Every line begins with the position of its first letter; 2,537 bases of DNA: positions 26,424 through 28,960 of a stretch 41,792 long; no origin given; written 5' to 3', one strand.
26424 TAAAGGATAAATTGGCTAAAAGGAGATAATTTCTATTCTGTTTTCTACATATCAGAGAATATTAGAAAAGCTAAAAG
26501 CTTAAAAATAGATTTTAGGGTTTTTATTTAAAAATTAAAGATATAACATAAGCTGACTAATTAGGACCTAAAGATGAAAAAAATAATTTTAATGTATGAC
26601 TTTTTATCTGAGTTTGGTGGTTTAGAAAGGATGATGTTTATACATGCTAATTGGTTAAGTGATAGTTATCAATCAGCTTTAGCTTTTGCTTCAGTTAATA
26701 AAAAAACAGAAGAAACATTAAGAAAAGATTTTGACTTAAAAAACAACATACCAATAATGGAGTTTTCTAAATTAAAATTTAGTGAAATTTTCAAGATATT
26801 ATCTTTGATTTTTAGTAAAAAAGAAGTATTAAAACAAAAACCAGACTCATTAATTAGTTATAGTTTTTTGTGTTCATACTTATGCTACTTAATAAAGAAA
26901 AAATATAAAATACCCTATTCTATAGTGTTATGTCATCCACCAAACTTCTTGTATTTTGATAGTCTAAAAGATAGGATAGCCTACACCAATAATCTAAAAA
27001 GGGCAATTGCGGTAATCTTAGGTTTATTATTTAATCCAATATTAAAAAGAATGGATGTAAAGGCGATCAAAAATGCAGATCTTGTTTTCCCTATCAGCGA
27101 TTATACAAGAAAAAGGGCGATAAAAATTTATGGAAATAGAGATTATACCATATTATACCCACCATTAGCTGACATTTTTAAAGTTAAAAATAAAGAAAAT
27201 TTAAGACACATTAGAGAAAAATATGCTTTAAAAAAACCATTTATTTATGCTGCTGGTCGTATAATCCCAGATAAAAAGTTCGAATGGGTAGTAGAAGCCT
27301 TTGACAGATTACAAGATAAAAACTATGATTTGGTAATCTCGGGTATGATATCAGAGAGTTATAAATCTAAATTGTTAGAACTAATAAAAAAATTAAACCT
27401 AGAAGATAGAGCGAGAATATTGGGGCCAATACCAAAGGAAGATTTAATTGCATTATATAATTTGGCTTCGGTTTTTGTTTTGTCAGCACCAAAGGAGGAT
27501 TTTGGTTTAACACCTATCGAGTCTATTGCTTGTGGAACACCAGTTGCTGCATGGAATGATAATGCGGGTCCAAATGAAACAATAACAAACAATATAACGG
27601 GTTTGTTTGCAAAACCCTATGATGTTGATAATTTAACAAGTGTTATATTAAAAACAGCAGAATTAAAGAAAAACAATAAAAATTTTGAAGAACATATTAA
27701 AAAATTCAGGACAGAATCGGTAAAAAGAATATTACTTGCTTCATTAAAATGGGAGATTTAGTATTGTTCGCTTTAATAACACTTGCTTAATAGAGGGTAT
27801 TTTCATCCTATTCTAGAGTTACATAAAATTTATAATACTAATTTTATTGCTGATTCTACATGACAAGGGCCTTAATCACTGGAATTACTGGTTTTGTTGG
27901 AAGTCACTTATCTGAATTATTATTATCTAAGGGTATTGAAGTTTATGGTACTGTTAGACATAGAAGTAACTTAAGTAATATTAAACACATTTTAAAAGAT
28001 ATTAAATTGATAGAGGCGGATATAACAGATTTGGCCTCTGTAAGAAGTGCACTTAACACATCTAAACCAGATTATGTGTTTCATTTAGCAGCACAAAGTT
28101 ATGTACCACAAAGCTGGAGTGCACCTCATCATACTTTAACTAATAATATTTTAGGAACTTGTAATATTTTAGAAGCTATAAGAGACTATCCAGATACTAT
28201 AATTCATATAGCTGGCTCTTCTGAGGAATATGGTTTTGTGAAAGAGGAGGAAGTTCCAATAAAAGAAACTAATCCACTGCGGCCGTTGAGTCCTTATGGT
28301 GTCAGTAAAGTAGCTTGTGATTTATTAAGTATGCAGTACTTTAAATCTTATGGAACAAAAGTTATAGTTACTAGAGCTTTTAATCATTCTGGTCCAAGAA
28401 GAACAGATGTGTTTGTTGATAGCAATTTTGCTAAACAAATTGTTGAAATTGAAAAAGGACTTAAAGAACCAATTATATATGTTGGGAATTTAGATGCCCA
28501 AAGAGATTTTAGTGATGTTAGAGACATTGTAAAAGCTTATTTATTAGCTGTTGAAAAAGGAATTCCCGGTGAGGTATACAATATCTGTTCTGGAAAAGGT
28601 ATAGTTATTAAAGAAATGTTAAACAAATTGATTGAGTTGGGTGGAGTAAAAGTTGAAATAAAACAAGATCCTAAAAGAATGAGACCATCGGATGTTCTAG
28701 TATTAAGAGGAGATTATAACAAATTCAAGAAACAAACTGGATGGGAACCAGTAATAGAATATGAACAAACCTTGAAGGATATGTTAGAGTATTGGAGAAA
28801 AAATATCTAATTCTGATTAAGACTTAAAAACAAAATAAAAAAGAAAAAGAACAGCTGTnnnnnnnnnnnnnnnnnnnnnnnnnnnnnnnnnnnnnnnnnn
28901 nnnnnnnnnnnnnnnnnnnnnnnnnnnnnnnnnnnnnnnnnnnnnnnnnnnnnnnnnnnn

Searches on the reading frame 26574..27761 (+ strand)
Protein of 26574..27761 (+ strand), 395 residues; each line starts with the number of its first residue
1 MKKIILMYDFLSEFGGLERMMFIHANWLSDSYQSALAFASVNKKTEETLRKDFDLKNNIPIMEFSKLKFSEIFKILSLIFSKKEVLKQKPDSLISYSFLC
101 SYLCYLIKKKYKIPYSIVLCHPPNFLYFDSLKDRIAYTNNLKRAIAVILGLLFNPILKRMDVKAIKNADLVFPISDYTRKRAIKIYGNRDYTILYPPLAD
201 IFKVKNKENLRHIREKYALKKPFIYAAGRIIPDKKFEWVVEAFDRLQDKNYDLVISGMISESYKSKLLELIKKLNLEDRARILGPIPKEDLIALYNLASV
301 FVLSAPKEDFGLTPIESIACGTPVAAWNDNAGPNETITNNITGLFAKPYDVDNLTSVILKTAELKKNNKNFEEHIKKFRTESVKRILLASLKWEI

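Call 22: search_protein_families(library=pfam, proteins=[window:26574-27761:+], max_evalue=0.001)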
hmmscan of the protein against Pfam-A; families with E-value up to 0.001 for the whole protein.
window:26574-27761:+ (395 aa): 3 families
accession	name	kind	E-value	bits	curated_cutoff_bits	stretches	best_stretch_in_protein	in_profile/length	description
PF00534.26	Glycos_transf_1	-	9.2e-33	113.6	26.4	1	215-377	7-171/172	Glycosyl transferases group 1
PF13692.12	Glyco_trans_1_4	-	7.8e-21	75.3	27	1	222-360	2-138/142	Glycosyl transferases group 1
PF20706.3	GT4-conflict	-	1.4e-05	24.8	26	1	166-352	145-335/385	Family 4 Glycosyltransferase in conflict systems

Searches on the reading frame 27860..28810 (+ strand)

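Call 22: search_protein_families(library=pfam, proteins=[window:27860-28810:+], max_evalue=0.001)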
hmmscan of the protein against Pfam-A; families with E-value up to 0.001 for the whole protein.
window:27860-28810:+ (316 aa): 8 families
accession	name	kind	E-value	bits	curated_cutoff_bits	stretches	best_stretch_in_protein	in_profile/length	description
PF16363.11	GDP_Man_Dehyd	-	7.8e-85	285.7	27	1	5-308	1-332/332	GDP-mannose 4,6 dehydratase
PF01370.27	Epimerase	-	1.2e-60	205.4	20.9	1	4-243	1-240/240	NAD dependent epimerase/dehydratase family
PF04321.23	RmlD_sub_bind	-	3.9e-16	59.4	27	1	3-154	2-133/287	RmlD substrate binding domain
PF02719.21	Polysacc_synt_2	-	3.5e-15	56.4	20.2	1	5-108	2-116/293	Polysaccharide biosynthesis protein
PF01073.25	3Beta_HSD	-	1.4e-09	37.8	22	1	5-109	1-105/280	3-beta hydroxysteroid dehydrogenase/isomerase family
PF13460.12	NAD_binding_10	-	1.1e-06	29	27.2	1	8-106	1-84/184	NAD(P)H-binding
PF07993.18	NAD_binding_4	-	1.5e-05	24.7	20.1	1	6-172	1-203/258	Male sterility protein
PF00106.31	adh_short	-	0.00041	20.3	26.6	0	4-68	3-71/195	short chain dehydrogenase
